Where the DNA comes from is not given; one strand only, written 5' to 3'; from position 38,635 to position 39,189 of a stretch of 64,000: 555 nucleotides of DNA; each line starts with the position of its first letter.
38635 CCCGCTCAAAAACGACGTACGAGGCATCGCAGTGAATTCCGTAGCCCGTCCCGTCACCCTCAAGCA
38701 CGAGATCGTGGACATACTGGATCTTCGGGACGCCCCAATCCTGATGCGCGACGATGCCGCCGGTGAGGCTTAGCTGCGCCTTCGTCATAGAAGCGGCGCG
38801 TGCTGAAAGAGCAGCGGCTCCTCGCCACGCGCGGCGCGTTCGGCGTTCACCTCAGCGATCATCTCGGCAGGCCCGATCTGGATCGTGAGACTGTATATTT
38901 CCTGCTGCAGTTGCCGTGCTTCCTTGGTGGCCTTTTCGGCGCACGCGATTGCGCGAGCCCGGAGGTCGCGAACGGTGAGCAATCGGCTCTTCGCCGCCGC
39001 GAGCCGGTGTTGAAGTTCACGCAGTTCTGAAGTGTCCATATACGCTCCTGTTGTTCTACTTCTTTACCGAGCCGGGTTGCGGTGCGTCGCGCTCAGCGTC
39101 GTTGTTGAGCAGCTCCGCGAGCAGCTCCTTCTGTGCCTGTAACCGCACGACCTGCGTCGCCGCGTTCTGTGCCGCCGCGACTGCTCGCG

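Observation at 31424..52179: ~20.7 kb integrative island in tRNA-His, bounded by 47-bp direct repeats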

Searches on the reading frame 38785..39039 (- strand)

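Call 9: search_protein_families(library=pfam, proteins=[window:38785-39039:-], max_evalue=0.01)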
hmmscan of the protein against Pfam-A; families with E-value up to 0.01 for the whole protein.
window:38785-39039:- (84 aa): 1 family
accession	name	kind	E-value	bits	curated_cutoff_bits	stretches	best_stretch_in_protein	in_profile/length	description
PF23493.1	CysS_C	-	0.0021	18.6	23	1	26-48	12-34/51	Cysteinyl-tRNA ligase anticodon binding domain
